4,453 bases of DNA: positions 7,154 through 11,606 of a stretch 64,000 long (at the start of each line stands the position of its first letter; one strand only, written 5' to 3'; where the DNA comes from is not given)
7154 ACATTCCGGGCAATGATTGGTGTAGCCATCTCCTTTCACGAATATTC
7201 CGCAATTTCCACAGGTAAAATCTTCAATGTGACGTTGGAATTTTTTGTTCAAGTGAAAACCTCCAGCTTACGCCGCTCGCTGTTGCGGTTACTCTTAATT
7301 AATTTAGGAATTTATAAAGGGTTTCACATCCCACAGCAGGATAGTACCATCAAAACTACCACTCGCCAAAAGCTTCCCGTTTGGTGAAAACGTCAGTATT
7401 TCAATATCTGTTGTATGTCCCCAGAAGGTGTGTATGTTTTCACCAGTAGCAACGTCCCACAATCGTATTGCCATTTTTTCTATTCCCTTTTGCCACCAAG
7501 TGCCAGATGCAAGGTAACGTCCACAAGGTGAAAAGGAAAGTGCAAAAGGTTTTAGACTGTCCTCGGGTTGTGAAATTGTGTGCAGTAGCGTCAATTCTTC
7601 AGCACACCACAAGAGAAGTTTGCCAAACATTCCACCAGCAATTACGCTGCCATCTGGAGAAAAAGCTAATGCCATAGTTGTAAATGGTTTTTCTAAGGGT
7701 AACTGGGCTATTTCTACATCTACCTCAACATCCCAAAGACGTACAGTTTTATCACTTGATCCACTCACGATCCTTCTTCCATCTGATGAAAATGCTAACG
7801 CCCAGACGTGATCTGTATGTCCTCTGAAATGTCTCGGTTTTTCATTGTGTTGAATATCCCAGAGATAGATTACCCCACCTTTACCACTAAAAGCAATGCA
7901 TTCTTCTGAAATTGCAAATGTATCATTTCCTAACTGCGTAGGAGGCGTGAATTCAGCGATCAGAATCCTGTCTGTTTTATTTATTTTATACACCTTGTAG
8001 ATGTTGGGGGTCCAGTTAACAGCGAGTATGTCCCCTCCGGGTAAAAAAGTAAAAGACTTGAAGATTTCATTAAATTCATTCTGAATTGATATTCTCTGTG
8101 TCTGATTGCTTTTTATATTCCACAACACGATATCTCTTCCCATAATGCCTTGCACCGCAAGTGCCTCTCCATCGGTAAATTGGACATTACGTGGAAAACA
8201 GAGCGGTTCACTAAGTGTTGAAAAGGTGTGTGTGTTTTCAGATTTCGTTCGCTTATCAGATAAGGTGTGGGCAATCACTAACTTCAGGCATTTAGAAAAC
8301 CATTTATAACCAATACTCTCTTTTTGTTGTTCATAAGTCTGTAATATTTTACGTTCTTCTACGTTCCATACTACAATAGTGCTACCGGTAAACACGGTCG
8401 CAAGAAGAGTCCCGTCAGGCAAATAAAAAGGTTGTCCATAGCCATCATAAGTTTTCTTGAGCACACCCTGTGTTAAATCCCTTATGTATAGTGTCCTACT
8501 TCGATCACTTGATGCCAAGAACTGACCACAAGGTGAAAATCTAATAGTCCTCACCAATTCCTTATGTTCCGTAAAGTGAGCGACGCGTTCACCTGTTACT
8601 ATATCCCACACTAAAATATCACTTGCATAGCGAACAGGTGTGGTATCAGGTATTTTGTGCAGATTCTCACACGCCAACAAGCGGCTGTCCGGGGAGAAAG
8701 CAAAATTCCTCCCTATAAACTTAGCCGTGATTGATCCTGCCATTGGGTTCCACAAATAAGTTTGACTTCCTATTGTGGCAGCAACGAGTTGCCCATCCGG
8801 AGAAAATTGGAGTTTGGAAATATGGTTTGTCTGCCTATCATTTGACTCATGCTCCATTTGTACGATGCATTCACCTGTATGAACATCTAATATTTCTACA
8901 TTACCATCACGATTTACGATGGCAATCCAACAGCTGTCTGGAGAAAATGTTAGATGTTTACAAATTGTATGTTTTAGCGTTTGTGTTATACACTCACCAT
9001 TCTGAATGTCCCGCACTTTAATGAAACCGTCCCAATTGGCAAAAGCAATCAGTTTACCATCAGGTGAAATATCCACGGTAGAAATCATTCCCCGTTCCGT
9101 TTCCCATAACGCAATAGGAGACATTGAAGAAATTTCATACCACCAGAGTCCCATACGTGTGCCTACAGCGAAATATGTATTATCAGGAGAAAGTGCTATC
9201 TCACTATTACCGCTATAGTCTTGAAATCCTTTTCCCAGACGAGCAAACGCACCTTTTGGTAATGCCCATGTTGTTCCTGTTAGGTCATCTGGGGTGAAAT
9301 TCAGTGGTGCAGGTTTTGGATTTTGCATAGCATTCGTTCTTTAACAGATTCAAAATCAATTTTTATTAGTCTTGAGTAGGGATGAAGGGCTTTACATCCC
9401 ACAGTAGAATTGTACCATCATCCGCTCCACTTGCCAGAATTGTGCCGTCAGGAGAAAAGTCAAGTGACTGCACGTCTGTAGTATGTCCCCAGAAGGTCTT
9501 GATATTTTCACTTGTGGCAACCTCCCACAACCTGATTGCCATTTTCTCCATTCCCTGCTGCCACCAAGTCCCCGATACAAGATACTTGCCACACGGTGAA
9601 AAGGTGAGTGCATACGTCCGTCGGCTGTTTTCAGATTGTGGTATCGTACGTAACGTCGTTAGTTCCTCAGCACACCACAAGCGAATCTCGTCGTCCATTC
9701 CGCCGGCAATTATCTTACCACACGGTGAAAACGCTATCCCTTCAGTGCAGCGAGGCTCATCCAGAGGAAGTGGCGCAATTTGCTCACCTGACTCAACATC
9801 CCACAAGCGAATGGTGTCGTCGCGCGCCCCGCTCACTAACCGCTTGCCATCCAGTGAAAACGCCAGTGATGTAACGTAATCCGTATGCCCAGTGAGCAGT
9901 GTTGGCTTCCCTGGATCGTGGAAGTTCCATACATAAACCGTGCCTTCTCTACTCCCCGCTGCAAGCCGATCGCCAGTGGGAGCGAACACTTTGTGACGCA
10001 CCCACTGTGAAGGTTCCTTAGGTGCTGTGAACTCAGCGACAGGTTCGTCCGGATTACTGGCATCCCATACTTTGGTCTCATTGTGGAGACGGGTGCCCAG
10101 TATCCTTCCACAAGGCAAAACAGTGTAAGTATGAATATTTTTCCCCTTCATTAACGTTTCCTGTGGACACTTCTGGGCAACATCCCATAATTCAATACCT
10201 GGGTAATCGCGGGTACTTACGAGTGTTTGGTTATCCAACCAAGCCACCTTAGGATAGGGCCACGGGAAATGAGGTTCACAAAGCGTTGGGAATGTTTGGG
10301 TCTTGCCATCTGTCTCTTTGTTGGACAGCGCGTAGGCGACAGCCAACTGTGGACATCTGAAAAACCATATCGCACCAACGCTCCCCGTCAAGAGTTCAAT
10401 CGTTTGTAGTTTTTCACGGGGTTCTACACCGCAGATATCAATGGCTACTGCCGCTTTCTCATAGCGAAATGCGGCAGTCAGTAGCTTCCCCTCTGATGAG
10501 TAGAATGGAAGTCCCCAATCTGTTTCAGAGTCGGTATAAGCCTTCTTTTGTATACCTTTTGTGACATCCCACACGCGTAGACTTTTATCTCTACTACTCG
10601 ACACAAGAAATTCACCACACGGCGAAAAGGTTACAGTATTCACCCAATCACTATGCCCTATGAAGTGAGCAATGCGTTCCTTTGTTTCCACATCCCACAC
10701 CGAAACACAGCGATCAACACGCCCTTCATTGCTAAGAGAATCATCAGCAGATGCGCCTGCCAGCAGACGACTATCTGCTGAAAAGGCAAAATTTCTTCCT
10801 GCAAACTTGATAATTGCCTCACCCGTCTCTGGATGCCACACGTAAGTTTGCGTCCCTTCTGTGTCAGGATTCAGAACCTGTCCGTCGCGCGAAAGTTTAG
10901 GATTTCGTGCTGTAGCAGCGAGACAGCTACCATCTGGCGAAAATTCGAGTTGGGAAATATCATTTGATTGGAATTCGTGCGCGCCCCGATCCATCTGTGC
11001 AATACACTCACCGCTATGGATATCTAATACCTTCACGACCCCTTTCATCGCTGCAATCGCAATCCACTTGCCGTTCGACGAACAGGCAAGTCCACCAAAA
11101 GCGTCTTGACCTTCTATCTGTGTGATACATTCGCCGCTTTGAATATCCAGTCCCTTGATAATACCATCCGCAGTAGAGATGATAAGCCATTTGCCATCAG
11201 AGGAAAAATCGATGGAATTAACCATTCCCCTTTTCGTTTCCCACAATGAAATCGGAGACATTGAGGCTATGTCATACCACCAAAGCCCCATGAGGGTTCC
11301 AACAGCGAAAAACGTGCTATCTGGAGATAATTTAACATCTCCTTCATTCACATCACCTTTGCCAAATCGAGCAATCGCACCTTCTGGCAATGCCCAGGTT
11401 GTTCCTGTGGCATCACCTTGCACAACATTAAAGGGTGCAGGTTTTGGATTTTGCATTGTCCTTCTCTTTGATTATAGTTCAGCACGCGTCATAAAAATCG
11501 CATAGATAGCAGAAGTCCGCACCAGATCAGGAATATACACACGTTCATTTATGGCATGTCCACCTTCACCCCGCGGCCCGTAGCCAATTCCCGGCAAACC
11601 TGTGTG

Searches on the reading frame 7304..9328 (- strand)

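Call 71: search_protein_families(library=pfam, proteins=[window:7304-9328:-], max_evalue=1e-8)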
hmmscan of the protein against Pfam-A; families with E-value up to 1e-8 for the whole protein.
window:7304-9328:- (674 aa): 34 families (the best 25 are shown)
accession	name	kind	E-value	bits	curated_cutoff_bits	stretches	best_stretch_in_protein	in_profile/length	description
PF25174.1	Beta-prop_THOC3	-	1.4e-65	221.4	305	3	304-564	12-270/272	THOC3 beta-propeller domain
PF24814.1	WD40_Prp19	-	6.2e-58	196.5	320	3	381-609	54-278/281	Prp19 WD40 domain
PF25173.1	Beta-prop_WDR3_1st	-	8.5e-54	182.5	154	2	475-610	41-174/184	WDR3 first beta-propeller domain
PF00400.38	WD40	-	9.9e-50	165.3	27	2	499-533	5-39/39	WD domain, G-beta repeat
PF23414.1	Beta-prop_EML_2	-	2.3e-47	162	90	1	508-669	1-154/266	Echinoderm microtubule-associated protein second beta-propeller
PF24817.1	WD40_WDHD1_1st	-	1.3e-45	156.3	109.9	2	432-634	56-259/291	WDHD1 first WD40 domain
PF24807.1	WD40_CDC20-Fz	-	2.2e-44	152.4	200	2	396-666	27-292/292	CDC20/Fizzy WD40 domain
PF25175.1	Beta-prop_WDR5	-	9.7e-37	127.2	250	1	486-610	75-198/296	WDR5 beta-propeller domain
PF25168.1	Beta-prop_WDR36-Utp21_2nd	-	7.7e-36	124.5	84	1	478-571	213-304/335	WDR36/Utp21 second beta-propeller domain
PF25391.1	WD40_Gbeta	-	2.9e-30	105.9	150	1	400-566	80-244/340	G protein beta WD-40 repeat protein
PF12894.13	ANAPC4_WD40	-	7.5e-30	103.5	22.9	0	124-175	42-88/91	Anaphase-promoting complex subunit 4 WD40 domain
PF24105.1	Beta-prop_CAF1B_HIR1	-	1.4e-26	93.8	80.5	0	499-564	124-188/383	CAF1B/HIR1 beta-propeller domain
PF24796.1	WDR55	-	1.8e-26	93.3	200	1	382-670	13-295/296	WDR55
PF24780.1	WD40_MABP1-WDR62_1st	-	5.2e-25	88.9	496.3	0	483-563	16-97/328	MABP1/WDR62 first WD40 domain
PF24805.1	EIF3I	-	3.7e-24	85.9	200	0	483-563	30-108/324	EIF3I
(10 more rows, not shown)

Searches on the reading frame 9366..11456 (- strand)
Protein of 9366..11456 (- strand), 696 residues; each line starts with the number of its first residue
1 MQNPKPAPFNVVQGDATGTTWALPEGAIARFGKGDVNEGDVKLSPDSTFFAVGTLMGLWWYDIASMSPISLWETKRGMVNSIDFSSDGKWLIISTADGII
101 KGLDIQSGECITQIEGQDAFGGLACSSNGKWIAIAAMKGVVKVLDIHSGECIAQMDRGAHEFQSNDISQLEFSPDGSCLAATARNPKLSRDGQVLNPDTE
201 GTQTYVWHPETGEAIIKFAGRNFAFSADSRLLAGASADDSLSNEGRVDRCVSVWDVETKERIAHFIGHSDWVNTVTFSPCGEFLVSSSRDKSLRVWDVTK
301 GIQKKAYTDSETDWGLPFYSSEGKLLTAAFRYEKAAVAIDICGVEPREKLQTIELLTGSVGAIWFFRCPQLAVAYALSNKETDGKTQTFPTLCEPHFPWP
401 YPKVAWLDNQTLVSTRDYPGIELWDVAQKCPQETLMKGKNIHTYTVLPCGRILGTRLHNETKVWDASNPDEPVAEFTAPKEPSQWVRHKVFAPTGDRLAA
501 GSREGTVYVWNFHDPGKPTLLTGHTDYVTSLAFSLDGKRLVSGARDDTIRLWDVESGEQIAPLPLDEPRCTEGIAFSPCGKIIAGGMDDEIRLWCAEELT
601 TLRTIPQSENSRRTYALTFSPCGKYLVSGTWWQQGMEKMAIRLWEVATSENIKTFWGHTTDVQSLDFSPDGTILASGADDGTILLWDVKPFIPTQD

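Call 71: search_protein_families(library=pfam, proteins=[window:9366-11456:-], max_evalue=1e-8)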
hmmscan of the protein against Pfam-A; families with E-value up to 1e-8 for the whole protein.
window:9366-11456:- (696 aa): 33 families (the best 25 are shown)
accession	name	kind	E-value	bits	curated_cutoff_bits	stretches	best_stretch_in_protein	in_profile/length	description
PF25174.1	Beta-prop_THOC3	-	1.6e-73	247.5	305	3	484-692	3-204/272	THOC3 beta-propeller domain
PF25173.1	Beta-prop_WDR3_1st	-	7.2e-66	221.8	154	3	460-630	10-174/184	WDR3 first beta-propeller domain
PF00400.38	WD40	-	2.8e-61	201.8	27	3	651-687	3-39/39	WD domain, G-beta repeat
PF24814.1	WD40_Prp19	-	5.9e-59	199.9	320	4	409-629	61-278/281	Prp19 WD40 domain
PF24817.1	WD40_WDHD1_1st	-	2.8e-48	165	109.9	2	486-630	89-241/291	WDHD1 first WD40 domain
PF23414.1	Beta-prop_EML_2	-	5.1e-48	164.2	90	2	540-689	13-154/266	Echinoderm microtubule-associated protein second beta-propeller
PF24807.1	WD40_CDC20-Fz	-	3.4e-44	151.7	200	2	382-629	34-283/292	CDC20/Fizzy WD40 domain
PF25175.1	Beta-prop_WDR5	-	2.9e-41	142.1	250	2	462-686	77-295/296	WDR5 beta-propeller domain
PF25168.1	Beta-prop_WDR36-Utp21_2nd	-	1.1e-38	133.9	84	2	248-317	219-288/335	WDR36/Utp21 second beta-propeller domain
PF25391.1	WD40_Gbeta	-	5e-32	111.6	150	0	499-594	158-253/340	G protein beta WD-40 repeat protein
PF25172.1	Beta-prop_WDR3_2nd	-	1.5e-31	110.2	140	0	574-689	5-110/293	WDR3 second beta-propeller domain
PF12894.13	ANAPC4_WD40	-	5.3e-31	107.2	22.9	0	75-116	37-78/91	Anaphase-promoting complex subunit 4 WD40 domain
PF24105.1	Beta-prop_CAF1B_HIR1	-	5.9e-31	108.2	80.5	0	520-598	125-203/383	CAF1B/HIR1 beta-propeller domain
PF24796.1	WDR55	-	8e-31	107.6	200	0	113-301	3-169/296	WDR55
PF24805.1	EIF3I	-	6e-30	104.9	200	1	491-689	18-218/324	EIF3I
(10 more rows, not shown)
